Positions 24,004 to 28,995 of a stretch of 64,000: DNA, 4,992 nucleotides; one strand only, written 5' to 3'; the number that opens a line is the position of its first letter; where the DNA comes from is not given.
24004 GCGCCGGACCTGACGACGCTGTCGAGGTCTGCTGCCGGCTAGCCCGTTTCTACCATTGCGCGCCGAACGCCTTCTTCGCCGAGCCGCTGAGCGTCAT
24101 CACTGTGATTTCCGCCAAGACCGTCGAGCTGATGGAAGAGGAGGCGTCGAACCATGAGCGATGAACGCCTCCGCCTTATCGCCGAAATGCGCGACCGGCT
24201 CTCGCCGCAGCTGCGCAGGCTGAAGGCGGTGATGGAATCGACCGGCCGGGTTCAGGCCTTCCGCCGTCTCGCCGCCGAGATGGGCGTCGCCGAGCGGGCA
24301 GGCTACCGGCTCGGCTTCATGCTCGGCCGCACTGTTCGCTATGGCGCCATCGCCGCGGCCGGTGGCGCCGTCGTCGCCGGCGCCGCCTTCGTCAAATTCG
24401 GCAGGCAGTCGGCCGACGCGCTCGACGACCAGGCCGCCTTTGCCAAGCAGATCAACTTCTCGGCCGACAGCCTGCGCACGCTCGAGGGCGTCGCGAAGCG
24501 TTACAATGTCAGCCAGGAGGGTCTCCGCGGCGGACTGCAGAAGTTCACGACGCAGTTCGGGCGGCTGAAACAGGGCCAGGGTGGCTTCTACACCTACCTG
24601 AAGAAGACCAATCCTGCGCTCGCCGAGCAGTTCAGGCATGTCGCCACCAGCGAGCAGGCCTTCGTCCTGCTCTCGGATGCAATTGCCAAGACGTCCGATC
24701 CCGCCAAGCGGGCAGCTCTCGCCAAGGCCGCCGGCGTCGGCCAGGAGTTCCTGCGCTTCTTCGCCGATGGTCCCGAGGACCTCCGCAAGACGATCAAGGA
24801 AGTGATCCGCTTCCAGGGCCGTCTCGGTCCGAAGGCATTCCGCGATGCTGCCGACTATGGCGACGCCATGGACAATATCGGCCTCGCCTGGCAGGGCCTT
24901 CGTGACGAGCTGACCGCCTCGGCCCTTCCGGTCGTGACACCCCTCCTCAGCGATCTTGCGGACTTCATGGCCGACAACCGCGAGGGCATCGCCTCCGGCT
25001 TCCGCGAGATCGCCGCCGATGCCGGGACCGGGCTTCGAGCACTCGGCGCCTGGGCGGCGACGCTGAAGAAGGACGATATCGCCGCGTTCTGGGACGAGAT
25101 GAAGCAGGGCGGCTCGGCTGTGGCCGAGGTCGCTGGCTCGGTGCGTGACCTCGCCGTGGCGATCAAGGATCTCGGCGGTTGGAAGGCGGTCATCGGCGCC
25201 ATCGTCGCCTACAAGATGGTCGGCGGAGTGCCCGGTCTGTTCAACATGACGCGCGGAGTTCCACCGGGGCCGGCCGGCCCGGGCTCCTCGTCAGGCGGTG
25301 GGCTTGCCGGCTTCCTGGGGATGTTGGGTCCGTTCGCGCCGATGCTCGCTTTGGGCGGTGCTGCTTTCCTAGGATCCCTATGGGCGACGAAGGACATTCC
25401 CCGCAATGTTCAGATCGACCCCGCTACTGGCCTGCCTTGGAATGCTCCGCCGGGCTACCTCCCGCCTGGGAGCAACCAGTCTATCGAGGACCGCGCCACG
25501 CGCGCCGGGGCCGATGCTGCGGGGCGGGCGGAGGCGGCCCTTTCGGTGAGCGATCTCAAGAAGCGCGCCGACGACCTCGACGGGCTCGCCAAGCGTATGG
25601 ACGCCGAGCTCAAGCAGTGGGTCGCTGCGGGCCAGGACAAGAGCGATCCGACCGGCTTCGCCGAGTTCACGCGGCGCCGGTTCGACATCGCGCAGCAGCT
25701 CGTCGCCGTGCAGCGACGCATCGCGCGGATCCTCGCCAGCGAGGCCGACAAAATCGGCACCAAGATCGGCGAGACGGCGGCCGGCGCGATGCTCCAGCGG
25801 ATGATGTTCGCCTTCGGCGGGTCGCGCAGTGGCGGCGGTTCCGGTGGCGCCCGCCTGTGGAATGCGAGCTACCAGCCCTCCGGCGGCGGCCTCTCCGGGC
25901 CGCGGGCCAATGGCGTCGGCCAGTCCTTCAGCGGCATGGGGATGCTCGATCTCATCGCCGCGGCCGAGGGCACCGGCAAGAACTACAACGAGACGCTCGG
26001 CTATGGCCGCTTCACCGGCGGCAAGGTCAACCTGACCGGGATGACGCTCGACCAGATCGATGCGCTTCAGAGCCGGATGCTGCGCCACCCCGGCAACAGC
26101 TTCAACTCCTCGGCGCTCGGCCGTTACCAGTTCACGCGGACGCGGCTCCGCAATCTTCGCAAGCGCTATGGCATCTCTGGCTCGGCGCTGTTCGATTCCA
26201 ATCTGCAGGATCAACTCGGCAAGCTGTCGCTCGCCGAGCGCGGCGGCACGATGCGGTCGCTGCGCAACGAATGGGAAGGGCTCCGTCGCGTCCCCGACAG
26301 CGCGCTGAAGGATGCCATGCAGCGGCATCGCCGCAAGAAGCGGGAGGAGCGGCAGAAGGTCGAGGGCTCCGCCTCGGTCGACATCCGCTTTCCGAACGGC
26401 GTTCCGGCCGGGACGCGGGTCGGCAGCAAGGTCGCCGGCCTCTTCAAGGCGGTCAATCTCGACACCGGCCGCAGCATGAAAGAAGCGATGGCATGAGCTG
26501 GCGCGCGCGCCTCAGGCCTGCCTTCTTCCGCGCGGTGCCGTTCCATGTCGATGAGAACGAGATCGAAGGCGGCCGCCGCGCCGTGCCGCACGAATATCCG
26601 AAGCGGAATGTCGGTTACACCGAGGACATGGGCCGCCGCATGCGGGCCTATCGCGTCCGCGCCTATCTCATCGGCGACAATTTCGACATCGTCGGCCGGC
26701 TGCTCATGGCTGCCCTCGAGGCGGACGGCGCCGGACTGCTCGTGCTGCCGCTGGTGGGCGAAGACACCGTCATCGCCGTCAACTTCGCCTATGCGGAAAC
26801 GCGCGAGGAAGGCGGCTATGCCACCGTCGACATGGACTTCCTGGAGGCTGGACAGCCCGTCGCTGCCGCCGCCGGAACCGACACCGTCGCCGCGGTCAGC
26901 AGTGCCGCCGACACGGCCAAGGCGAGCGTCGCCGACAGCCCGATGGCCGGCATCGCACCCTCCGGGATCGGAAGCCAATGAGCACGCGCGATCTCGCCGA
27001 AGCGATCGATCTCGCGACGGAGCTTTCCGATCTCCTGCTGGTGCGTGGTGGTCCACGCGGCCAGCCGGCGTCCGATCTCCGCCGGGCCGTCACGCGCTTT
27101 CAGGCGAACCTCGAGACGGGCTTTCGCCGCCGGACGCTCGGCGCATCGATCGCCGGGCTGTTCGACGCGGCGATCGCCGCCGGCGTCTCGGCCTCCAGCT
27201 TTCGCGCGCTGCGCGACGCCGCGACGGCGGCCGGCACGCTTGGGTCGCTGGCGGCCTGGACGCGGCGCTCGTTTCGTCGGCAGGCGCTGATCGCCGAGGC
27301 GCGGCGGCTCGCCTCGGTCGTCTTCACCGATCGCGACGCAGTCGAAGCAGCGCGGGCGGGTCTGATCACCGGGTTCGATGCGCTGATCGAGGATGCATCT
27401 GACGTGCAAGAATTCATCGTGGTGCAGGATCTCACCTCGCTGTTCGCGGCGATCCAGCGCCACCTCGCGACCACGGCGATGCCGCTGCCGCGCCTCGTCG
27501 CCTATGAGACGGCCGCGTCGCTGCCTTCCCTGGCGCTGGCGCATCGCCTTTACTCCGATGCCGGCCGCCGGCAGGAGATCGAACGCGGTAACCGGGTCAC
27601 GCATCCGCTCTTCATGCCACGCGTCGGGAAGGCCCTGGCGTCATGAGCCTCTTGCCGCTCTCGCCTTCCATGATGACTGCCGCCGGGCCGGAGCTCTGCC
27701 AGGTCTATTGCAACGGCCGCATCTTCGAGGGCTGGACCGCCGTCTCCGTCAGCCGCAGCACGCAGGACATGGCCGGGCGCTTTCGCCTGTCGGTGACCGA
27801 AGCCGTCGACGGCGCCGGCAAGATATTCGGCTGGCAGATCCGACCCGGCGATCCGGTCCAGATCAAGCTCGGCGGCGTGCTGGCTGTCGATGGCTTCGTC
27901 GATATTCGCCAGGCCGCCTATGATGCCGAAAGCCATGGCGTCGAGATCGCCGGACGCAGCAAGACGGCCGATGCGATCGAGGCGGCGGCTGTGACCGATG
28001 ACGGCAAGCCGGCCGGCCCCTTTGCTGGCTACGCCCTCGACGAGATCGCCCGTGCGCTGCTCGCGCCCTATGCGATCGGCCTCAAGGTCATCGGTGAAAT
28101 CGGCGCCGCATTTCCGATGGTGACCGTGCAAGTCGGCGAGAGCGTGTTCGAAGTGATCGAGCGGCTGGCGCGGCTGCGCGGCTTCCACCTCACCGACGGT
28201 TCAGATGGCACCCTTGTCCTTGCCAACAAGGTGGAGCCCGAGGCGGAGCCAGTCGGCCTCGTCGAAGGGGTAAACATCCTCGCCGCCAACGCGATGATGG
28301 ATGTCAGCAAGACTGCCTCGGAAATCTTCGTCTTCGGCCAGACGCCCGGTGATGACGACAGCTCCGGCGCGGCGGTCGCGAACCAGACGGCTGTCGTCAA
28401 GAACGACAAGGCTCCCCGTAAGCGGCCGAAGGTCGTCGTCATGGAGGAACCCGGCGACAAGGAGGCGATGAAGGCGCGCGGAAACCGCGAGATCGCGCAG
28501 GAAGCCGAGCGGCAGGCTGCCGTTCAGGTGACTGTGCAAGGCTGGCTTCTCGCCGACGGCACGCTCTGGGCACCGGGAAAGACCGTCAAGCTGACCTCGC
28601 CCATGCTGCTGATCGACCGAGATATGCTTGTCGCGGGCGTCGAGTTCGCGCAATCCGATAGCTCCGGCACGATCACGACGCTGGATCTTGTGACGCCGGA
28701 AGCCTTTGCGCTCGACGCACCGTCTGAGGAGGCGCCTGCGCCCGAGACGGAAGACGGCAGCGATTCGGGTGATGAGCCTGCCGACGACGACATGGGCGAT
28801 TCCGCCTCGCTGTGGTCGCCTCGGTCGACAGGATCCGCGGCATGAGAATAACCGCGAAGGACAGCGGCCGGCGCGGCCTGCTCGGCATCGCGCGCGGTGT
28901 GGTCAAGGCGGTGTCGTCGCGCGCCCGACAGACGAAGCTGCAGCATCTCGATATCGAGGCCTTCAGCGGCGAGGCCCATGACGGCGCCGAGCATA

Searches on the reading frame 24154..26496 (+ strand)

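Call 75: search_protein_families(library=phrogs, proteins=[window:24154-26496:+], max_evalue=0.00001)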
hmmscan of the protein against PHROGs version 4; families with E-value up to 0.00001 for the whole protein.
window:24154-26496:+ (780 aa): 11 families
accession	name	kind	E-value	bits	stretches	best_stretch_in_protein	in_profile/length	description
phrog_8125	-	tail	1.2e-21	78.4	1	61-349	70-326/578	tail length tape measure protein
phrog_90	-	lysis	2e-13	50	1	597-705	659-766/1168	endolysin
phrog_2854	-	tail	2.1e-13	50.9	1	62-332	54-321/855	tail length tape measure protein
phrog_8462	-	tail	2.7e-13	50.5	1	35-350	28-285/672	tail length tape measure protein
phrog_9483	-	tail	1.1e-12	48.4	1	65-295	47-269/657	tail length tape measure protein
phrog_2276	-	tail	4.4e-12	46.5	1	21-351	34-363/673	tail length tape measure protein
phrog_430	-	tail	4.2e-11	43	1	577-723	504-644/868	baseplate hub subunit and tail lysozyme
phrog_13338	-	unknown function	1.1e-10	41.5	1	65-320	39-290/903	-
phrog_9388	-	unknown function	2.3e-10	40.9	1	65-286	34-252/615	-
phrog_17230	-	tail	1.8e-09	37.8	1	91-283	63-252/580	tail fiber protein/ lysozyme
phrog_12278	-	tail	6.9e-07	29.8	1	67-314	42-286/448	tail fiber protein/ lysozyme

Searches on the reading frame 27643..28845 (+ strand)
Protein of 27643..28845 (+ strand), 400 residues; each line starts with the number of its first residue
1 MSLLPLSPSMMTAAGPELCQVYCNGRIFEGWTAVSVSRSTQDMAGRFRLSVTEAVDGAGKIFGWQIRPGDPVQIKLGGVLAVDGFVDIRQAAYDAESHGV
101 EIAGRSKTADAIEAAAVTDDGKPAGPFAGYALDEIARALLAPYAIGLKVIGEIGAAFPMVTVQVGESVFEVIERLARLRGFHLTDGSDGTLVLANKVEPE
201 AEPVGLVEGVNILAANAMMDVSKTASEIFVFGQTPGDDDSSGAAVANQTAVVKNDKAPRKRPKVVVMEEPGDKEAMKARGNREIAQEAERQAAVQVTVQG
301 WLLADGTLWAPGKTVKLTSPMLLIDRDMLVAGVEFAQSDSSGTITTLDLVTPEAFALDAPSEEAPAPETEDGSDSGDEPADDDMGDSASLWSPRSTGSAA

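Call 75: search_protein_families(library=phrogs, proteins=[window:27643-28845:+], max_evalue=0.00001)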
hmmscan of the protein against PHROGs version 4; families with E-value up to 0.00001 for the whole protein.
window:27643-28845:+ (400 aa): 4 families
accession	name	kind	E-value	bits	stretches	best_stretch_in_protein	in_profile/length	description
phrog_177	-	tail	4.1e-92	311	1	10-364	71-421/623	baseplate hub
phrog_11191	-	unknown function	1.6e-33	116.8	1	19-254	10-237/258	-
phrog_15015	-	unknown function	9.8e-24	84.8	1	21-145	7-124/127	-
phrog_9932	-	unknown function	8.6e-16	59.2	1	250-364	8-120/155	-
